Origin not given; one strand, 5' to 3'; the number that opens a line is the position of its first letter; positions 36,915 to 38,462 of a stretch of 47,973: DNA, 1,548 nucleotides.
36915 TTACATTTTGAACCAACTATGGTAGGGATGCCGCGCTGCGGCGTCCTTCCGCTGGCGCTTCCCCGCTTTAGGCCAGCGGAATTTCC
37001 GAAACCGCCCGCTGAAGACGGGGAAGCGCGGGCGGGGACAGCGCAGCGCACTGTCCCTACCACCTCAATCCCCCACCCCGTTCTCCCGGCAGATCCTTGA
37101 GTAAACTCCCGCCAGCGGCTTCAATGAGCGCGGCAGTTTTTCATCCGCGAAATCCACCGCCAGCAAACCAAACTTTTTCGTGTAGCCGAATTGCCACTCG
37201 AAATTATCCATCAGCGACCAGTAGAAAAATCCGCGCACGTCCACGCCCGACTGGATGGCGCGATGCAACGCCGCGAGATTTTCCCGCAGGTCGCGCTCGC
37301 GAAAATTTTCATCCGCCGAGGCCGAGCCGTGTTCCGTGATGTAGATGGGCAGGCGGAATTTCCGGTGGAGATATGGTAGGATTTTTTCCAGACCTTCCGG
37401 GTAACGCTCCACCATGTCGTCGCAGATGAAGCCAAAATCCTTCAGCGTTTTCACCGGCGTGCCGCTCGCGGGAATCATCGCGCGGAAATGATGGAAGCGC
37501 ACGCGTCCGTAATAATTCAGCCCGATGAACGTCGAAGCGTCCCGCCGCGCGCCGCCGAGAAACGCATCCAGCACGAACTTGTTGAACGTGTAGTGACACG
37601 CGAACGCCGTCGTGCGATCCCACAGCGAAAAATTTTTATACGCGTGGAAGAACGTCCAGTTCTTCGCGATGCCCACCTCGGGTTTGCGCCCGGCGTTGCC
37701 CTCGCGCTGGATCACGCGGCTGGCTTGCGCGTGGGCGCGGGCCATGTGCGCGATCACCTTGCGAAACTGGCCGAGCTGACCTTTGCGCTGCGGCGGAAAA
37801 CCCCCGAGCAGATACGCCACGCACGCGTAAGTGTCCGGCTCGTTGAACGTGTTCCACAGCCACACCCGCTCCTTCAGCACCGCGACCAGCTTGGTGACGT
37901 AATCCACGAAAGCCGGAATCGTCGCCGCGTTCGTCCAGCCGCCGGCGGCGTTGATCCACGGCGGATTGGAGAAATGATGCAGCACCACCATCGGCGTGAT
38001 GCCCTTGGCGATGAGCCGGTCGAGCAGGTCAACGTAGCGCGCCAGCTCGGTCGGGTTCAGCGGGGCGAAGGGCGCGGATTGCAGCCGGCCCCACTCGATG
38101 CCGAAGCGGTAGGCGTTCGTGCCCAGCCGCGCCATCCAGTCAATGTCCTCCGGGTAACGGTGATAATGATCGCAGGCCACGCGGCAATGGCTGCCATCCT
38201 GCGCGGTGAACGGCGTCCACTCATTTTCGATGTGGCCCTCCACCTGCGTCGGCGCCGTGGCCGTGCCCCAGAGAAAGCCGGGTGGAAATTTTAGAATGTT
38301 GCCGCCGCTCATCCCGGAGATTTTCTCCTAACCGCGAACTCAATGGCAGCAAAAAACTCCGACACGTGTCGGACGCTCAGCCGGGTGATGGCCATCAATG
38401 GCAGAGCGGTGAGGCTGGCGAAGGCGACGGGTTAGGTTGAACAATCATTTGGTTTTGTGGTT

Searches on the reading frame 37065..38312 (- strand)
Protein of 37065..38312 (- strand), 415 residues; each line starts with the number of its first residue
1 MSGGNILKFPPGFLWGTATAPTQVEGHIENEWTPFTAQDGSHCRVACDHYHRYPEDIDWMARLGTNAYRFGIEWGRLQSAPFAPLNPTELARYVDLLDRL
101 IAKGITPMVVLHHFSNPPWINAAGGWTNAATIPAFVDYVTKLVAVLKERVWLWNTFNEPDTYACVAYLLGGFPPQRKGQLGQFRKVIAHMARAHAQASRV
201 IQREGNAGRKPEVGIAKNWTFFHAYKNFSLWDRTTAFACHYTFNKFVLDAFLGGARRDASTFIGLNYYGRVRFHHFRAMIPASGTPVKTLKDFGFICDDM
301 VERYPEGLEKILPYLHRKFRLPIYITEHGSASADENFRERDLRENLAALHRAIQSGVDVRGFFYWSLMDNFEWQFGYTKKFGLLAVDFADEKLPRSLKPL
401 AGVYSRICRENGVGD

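Call 6: search_protein_families(library=pfam, proteins=[window:37065-38312:-], max_evalue=0.1)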
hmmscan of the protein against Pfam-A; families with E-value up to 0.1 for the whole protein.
window:37065-38312:- (415 aa): 2 families
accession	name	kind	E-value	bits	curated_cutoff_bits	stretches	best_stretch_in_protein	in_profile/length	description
PF00232.24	Glyco_hydro_1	-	1.5e-75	254.8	22.6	2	8-253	4-255/453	Glycosyl hydrolase family 1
PF00150.24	Cellulase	-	5e-05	23.4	23.5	1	52-161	22-132/272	Cellulase (glycosyl hydrolase family 5)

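Call 10: find_encoding_contigs(protein=window:37065-38312:-, flank=10000, max_places=10)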
Protein window:37065-38312:- (415 aa): no gene with exactly this product is on record in the collection.

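Call 11: find_related_loci(query=window:37065-38312:-, collection=genome_contigs, flank=10000)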
Query window:37065-38312:- (415 aa) in genome_contigs; peptide patterns used: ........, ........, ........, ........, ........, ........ (x = any residue, [..] = any of these).
142 stretches matched a pattern; 128 encode a relative of the query (tblastn E <= 1e-3); the best 80 are kept; 80 distinct loci.
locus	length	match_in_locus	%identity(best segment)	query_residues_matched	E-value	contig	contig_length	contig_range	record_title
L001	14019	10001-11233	87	5-414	0e+0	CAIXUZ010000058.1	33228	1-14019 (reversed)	MAG: uncultured Verrucomicrobia subdivision 3 bacterium isolate MJ-time_bin-1719 genome assembly, contig: bin-1719:58/82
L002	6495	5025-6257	86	5-414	0e+0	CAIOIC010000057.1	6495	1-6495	MAG: uncultured Verrucomicrobia subdivision 3 bacterium isolate KTt_bin-0432 genome assembly, contig: bin-0432:057/136,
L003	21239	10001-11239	85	1-413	0e+0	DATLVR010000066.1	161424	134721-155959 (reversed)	MAG TPA_asm: Verrucomicrobiia bacterium isolate SMAG_U13197 k141_355109, whole genome shotgun sequence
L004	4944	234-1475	85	1-413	0e+0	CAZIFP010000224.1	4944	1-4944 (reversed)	MAG TPA_asm: uncultured Bifidobacteriaceae bacterium isolate binchicken_co162_622 genome assembly, contig: NODE_49057_le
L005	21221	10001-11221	86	7-413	0e+0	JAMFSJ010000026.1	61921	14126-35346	MAG: Methylacidimicrobium fagopyrum isolate NGEE_A_bin29 k127_547104, whole genome shotgun sequence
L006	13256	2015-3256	85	1-413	0e+0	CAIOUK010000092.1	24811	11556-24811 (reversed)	MAG: uncultured Verrucomicrobia subdivision 3 bacterium isolate AM-2014-D2_bin-642 genome assembly, contig: bin-642:092/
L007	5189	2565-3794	85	5-414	0e+0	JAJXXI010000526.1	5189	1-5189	MAG: bacterium isolate BP6.bin19 NODE_35907_length_5189_cov_3.672264, whole genome shotgun sequence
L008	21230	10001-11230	85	1-409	0e+0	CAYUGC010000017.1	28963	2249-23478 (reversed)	MAG TPA_asm: uncultured Bifidobacteriaceae bacterium isolate binchicken_co241_251 genome assembly, contig: NODE_1496_len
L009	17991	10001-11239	84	1-413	0e+0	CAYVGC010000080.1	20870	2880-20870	MAG TPA_asm: uncultured Bifidobacteriaceae bacterium isolate binchicken_co3_426 genome assembly, contig: NODE_8107_lengt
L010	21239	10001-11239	85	1-413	0e+0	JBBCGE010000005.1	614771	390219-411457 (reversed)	MAG: Limisphaerales bacterium isolate bin.6 s11693.ctg011715l, whole genome shotgun sequence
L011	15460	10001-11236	84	1-411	0e+0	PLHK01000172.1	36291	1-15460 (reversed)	MAG: Limisphaerales bacterium isolate bog_1402 73.20110800_S1S.11_contig_4498, whole genome shotgun sequence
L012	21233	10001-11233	85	1-411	0e+0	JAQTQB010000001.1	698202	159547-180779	MAG: Verrucomicrobiales bacterium isolate STB_13 NODE_16_length_698202_cov_10.462339_Sandtown_B, whole genome shotgun se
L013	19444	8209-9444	84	1-412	0e+0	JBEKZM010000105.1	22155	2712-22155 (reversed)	MAG: Verrucomicrobiota bacterium isolate SPRUCE 6 SPRUCE_6_105, whole genome shotgun sequence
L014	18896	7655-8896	84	1-413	0e+0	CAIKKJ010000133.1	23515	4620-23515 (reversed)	MAG: uncultured Verrucomicrobia subdivision 3 bacterium isolate Umea1_bin-1418 genome assembly, contig: bin-1418:133/213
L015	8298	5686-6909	83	6-413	0e+0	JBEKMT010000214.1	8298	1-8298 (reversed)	MAG: Verrucomicrobiota bacterium isolate SPRUCE 3 SPRUCE_3_214, whole genome shotgun sequence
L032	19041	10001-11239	95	1-413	0e+0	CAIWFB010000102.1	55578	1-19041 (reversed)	MAG: uncultured Verrucomicrobia subdivision 3 bacterium isolate KR_bin-4047 genome assembly, contig: bin-4047:102/354, w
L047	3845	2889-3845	96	1-319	0e+0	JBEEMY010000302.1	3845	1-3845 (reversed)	MAG: Verrucomicrobiota bacterium isolate comocreek_2019_sw_WHONDRS-S19S_0026_F_bin.3 scaffold_1431, whole genome shotgun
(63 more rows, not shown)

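Call 90: search_protein_families(library=ncbifam, proteins=[L047:2445-2732:+, L032:9363-9866:+], max_evalue=0.1)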
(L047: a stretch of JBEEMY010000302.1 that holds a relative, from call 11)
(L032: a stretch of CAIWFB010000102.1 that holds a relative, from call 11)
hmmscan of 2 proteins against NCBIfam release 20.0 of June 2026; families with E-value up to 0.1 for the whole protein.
L047:2445-2732:+ (95 aa): 0 families

L032:9363-9866:+ (167 aa): 1 family
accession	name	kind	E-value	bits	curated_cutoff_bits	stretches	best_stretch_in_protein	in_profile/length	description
TIGR04391.1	CcmD_alt_fam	subfamily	0.049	13.6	24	1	28-49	2-23/36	CcmD family protein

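Call 91: search_protein_families(library=padloc, proteins=[L047:2445-2732:+, L032:9363-9866:+], max_evalue=0.1)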
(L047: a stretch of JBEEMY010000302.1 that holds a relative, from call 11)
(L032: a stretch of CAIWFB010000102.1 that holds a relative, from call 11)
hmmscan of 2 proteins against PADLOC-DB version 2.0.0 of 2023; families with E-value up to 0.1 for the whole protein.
L047:2445-2732:+ (95 aa): 0 families

L032:9363-9866:+ (167 aa): 0 families

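Call 92: search_protein_families(library=phrogs, proteins=[L047:2445-2732:+, L032:9363-9866:+], max_evalue=0.1)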
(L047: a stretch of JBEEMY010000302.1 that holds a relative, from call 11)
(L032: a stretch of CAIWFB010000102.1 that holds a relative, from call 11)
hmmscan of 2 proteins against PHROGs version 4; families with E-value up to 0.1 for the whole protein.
L047:2445-2732:+ (95 aa): 0 families

L032:9363-9866:+ (167 aa): 0 families

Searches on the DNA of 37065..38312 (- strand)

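Call 79: search_with_rna_model(model_id=R1, sources=[L001, L002, L003, L004, L005, L006, L007, L008, L009, L010, L011, L012, L013, L014, L015, L016, L017, L018, L019, L020, L021, L022, L023, L024, L025, L026, L027, L028, L029, L030, L031, L032, L033, L034, L035, L036, L037, L038, L039, L040, L041, L042, L043, L044, L045, L046, L047, L048, L049, L050, L051, L052, L053, L054, L055, L056, L057, L058, L059, L060, L061, L062, L063, L064, L065, L066, L067, L068, L069, L070, L071, L072, L073, L074, L075, L076, L077, L078, L079, L080], max_evalue=10)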
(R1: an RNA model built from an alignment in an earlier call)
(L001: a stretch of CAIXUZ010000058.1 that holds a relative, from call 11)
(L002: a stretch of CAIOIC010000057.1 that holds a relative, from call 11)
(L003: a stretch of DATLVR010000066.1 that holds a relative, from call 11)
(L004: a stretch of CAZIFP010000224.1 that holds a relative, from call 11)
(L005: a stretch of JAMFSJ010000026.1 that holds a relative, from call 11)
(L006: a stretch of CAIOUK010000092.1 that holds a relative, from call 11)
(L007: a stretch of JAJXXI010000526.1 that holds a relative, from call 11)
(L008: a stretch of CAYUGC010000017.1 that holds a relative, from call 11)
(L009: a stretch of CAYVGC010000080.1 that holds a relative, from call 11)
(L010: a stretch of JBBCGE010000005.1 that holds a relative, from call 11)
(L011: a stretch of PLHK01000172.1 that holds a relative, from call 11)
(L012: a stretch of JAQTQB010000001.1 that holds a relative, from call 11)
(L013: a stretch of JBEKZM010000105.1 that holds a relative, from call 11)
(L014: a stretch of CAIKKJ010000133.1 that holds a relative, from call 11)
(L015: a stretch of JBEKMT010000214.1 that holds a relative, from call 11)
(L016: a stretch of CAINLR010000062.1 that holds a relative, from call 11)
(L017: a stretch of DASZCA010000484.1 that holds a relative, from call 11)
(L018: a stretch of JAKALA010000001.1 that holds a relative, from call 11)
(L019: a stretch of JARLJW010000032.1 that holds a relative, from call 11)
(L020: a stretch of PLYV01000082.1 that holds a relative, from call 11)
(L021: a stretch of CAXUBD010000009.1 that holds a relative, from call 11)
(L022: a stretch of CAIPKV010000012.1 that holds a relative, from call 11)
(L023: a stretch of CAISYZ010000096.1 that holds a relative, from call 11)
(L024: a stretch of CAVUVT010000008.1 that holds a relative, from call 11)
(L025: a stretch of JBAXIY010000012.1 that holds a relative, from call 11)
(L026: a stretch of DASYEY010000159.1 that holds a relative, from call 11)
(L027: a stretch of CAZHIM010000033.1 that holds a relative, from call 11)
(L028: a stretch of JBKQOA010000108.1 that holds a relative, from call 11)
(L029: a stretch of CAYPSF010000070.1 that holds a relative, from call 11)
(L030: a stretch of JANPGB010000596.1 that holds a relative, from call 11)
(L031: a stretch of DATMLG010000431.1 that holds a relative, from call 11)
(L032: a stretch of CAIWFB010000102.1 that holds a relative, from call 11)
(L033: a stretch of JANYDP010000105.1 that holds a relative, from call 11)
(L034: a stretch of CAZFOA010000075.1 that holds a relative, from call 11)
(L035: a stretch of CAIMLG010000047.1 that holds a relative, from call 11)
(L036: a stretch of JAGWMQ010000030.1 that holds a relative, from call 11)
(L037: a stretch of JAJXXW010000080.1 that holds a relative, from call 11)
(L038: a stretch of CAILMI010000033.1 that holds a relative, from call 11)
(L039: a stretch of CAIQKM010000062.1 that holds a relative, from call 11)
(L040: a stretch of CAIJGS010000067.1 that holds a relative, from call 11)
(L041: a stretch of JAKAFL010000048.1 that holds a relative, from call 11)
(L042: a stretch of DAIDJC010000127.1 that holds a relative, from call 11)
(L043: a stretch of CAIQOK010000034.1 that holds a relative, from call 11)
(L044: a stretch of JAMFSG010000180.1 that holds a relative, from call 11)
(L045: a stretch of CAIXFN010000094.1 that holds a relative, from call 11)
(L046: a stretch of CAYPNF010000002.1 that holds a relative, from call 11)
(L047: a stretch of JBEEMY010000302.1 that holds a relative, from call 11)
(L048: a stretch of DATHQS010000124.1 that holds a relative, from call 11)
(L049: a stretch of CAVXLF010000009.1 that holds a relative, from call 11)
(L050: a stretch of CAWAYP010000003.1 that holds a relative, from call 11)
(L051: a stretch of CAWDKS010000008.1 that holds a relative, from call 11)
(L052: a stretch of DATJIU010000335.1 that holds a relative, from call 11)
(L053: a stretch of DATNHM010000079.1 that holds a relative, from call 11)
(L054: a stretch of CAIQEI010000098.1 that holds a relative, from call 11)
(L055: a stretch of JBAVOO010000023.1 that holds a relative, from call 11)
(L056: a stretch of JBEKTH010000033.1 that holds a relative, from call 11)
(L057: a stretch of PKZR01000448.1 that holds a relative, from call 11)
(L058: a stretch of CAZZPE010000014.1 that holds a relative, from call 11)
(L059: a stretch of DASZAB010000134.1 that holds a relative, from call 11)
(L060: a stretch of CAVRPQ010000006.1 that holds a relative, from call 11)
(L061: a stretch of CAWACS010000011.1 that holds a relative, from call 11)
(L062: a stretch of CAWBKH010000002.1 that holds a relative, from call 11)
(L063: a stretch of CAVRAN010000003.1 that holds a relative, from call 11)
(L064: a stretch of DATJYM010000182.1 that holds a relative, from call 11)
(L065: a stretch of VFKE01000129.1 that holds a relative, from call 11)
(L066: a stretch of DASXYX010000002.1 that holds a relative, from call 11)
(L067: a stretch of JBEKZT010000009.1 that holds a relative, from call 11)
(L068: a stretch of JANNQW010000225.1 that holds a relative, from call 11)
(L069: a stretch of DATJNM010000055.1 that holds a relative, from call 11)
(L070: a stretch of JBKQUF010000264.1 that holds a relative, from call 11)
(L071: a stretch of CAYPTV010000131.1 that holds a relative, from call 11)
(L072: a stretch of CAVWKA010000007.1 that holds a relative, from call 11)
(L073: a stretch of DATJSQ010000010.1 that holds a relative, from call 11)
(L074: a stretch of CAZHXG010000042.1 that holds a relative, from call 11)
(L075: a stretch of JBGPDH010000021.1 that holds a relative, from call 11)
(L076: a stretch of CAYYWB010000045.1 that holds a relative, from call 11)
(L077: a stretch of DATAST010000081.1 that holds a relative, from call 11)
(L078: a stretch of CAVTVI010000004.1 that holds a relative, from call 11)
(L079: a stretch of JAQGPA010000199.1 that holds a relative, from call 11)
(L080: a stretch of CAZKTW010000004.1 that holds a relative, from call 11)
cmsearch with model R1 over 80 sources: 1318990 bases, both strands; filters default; matches with E-value up to 10: 0.
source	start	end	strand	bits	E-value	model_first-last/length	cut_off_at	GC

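Call 108: search_with_rna_model(model_id=R1, source=L048, start=3700, end=6500, filters=off, max_evalue=10, show_alignments=4)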
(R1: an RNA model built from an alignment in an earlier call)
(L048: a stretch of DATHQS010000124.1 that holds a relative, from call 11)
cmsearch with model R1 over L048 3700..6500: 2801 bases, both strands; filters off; matches with E-value up to 10: 10.
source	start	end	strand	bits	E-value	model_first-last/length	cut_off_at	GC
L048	4862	5008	-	8.2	0.56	1-60/60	no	0.68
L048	4018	4034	+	6.4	1.9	1-60/60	no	0.71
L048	4398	4414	+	6.4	1.9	1-60/60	no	0.71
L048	4658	4675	-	5.2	4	1-60/60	no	0.28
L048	3885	3908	-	5.2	4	1-60/60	no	0.38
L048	6338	6353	-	4.9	4.8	1-60/60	no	0.25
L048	3885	3908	+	4.2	7.6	1-60/60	no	0.38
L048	6338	6353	+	4.1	7.8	1-60/60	no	0.25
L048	4945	4961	+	4.1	8.1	1-60/60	no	0.59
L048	5609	5658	-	3.8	9.8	17-44/60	no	0.54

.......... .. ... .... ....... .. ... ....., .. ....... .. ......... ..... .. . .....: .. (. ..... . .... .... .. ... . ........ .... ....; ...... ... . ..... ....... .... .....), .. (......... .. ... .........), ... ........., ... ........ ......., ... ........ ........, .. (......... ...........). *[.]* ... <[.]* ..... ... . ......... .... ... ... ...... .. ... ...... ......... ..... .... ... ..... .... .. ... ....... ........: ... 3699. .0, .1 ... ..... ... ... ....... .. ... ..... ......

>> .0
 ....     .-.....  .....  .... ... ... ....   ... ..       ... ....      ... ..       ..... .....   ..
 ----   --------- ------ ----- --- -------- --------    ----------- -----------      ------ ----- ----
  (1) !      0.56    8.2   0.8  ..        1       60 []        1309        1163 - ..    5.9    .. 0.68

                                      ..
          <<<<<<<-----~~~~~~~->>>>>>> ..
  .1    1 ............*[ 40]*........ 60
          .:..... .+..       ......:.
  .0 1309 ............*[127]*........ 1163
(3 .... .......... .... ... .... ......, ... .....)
